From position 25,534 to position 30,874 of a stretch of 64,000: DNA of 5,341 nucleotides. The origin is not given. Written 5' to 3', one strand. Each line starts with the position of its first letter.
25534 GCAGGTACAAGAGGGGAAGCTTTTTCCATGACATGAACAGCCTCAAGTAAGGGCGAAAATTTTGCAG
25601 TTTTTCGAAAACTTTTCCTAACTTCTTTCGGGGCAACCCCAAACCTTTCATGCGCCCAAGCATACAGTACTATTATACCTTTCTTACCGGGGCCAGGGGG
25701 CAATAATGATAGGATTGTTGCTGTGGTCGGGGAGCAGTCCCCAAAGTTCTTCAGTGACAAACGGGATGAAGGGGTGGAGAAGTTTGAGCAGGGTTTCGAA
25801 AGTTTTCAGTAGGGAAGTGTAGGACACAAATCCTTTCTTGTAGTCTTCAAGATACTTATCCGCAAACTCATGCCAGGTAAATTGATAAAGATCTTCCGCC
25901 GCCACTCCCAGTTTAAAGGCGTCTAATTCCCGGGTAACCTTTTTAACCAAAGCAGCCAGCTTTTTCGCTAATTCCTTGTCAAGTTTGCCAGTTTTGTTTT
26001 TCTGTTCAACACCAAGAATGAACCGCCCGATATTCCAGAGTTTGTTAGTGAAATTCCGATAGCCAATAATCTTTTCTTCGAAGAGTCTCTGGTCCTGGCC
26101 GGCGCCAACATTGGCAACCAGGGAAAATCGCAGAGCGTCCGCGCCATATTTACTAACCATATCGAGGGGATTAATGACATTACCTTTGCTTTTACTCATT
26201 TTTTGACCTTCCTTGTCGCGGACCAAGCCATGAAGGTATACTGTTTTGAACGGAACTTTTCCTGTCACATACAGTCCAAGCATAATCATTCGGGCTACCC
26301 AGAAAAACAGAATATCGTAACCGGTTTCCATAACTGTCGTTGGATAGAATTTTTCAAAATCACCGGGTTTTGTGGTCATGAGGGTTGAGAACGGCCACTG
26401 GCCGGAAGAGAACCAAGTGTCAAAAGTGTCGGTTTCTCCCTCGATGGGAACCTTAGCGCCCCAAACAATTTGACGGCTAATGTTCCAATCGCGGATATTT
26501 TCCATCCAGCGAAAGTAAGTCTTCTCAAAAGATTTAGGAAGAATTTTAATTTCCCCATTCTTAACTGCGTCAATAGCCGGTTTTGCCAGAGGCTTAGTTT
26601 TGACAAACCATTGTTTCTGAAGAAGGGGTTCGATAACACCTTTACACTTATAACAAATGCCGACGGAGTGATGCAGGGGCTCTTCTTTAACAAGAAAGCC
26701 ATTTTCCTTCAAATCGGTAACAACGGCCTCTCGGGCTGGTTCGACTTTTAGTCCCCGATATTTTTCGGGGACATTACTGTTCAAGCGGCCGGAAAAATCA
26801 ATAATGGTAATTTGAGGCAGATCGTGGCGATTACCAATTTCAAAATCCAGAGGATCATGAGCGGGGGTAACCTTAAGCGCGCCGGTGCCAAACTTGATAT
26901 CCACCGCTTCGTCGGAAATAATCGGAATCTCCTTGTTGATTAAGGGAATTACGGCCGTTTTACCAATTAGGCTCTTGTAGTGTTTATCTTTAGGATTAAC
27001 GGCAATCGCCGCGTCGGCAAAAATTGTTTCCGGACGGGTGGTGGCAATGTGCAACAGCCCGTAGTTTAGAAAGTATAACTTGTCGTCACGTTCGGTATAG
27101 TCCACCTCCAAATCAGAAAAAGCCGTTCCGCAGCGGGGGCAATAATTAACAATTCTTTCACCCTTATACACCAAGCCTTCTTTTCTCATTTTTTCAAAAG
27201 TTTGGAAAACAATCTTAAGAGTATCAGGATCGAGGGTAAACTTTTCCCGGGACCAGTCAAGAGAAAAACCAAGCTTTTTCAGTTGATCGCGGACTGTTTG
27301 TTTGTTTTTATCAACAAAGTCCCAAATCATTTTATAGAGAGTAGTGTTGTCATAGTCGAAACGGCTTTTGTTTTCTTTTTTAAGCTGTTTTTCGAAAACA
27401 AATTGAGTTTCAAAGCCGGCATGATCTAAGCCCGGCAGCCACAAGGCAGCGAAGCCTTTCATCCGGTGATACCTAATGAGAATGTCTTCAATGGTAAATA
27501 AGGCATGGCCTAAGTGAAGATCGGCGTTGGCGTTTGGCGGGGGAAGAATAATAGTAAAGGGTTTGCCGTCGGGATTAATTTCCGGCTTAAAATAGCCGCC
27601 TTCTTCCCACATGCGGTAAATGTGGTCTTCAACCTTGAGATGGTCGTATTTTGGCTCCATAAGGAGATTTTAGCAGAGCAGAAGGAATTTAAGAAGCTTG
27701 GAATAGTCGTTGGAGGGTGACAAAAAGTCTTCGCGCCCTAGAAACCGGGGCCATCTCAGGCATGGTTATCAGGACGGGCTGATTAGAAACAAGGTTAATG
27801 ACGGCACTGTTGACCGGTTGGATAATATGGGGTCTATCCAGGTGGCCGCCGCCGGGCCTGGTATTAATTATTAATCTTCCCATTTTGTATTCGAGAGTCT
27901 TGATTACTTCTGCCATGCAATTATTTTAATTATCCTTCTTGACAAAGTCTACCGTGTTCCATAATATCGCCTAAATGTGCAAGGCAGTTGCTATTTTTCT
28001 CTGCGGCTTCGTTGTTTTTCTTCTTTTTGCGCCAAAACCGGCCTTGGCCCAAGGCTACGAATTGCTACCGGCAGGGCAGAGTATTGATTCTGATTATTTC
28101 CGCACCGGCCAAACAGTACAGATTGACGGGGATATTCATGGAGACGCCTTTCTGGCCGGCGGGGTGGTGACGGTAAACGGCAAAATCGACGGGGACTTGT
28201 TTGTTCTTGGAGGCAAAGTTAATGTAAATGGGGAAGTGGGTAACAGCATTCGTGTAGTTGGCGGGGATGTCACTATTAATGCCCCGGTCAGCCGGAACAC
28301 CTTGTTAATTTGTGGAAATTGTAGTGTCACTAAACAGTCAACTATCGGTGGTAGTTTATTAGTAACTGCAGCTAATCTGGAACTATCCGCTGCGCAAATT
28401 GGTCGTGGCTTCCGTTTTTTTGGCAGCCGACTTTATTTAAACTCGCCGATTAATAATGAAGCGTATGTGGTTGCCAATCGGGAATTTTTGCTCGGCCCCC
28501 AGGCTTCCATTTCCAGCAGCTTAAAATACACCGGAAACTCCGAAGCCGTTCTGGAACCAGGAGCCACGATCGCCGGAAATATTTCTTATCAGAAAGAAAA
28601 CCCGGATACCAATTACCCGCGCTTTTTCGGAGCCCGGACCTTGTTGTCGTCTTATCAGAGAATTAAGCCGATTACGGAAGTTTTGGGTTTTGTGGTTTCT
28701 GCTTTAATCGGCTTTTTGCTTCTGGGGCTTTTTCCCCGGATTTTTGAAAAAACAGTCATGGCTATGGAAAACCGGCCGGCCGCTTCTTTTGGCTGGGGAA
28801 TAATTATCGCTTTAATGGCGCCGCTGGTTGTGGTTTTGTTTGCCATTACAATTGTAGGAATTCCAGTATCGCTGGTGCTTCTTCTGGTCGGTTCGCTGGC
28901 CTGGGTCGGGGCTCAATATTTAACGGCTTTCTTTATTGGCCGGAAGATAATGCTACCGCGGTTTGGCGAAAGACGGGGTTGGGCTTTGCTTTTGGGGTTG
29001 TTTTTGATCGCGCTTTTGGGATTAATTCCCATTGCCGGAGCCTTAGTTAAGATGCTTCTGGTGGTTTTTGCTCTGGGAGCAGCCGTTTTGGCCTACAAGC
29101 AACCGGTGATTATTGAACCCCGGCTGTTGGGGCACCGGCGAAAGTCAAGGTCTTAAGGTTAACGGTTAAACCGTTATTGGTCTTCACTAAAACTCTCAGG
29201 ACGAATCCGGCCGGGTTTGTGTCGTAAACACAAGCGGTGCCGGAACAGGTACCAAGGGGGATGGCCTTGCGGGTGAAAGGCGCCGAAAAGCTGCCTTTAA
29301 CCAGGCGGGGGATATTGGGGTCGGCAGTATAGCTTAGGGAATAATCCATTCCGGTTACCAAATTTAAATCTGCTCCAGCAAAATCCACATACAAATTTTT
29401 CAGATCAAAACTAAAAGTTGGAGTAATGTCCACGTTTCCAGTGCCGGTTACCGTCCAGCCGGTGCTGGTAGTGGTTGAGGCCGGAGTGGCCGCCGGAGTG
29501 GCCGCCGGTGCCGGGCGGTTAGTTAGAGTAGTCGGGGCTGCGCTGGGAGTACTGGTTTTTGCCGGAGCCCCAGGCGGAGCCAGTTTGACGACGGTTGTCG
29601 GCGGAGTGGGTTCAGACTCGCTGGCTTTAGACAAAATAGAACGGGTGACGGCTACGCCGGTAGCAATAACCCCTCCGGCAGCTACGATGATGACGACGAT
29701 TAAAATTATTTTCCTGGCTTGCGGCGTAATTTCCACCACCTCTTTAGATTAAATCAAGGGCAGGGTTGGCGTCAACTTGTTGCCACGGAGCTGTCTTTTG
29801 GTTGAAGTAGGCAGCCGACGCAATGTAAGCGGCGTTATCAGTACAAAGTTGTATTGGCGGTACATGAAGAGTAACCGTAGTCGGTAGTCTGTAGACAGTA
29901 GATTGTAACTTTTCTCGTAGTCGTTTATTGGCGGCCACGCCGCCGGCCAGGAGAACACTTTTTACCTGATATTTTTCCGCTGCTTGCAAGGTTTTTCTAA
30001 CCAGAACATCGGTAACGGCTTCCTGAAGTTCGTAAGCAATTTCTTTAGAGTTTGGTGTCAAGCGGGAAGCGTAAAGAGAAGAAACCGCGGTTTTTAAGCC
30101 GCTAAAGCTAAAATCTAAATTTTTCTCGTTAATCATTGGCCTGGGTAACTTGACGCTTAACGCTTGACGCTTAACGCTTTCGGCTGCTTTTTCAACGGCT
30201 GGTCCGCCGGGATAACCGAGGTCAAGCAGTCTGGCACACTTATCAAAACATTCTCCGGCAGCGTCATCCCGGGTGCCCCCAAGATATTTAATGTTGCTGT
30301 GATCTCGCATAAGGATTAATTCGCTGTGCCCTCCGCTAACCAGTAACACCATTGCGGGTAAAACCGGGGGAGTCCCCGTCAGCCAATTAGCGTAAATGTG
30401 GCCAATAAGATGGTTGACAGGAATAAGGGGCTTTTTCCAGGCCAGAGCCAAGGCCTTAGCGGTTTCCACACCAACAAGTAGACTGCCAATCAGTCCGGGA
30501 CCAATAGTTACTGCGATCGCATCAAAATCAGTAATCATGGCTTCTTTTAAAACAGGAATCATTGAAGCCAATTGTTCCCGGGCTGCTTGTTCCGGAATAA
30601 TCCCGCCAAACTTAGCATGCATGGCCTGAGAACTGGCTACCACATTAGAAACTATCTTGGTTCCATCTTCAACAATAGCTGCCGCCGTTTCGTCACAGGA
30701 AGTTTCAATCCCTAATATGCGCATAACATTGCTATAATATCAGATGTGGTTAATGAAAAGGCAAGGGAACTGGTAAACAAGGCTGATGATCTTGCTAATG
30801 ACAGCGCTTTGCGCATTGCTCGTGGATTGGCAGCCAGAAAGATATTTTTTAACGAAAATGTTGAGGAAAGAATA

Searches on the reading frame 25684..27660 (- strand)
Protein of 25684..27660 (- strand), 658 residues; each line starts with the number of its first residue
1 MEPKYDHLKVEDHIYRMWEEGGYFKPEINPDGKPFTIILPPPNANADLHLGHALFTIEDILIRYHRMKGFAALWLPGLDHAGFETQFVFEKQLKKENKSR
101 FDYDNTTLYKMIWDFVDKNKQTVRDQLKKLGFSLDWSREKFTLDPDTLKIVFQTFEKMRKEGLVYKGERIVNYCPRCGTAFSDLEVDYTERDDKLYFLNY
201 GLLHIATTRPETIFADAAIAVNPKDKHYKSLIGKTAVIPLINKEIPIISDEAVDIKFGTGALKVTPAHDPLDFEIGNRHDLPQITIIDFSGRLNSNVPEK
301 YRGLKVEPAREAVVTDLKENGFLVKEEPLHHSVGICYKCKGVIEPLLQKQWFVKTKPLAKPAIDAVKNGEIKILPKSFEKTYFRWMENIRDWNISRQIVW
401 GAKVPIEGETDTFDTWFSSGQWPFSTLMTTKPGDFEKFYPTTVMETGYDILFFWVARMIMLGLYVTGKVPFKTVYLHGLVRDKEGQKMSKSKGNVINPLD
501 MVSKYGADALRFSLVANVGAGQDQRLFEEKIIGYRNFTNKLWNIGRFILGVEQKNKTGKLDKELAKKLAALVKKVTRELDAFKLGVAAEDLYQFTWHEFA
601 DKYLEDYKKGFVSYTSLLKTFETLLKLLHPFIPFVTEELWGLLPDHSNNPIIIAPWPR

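Call 33: search_protein_families(library=pfam, proteins=[window:25684-27660:-], max_evalue=0.00001)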
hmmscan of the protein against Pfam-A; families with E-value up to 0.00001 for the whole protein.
window:25684-27660:- (658 aa): 4 families
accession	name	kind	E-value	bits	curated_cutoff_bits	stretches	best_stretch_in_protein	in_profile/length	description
PF00133.28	tRNA-synt_1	-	1.7e-123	412.9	22.7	2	14-406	2-245/414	tRNA synthetases class I (I, L, M and V)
PF09334.17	tRNA-synt_1g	-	1.4e-26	93.6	20.1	2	338-535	171-375/391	tRNA synthetases class I (M)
PF08264.19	Anticodon_1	-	5.4e-23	81.9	25.1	1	561-657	1-105/148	Anticodon-binding domain of tRNA ligase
PF13603.12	tRNA-synt_1_2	-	2.4e-07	30.9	25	1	232-291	85-144/185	Leucyl-tRNA synthetase, editing domain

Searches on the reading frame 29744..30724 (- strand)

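Call 32: search_protein_families(library=pfam, proteins=[window:29744-30724:-], max_evalue=0.00001)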
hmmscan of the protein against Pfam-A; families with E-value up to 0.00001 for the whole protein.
window:29744-30724:- (326 aa): 2 families
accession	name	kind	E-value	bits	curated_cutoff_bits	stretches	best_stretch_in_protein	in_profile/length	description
PF00814.31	TsaD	-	7.7e-84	281.9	24.8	1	23-302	1-263/264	tRNA N6-adenosine threonylcarbamoyltransferase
PF22521.2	HypF_C_2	-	1.8e-07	31.7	27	1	200-287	143-227/241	Carbamoyltransferase, Kae1-like Domain, second subdomain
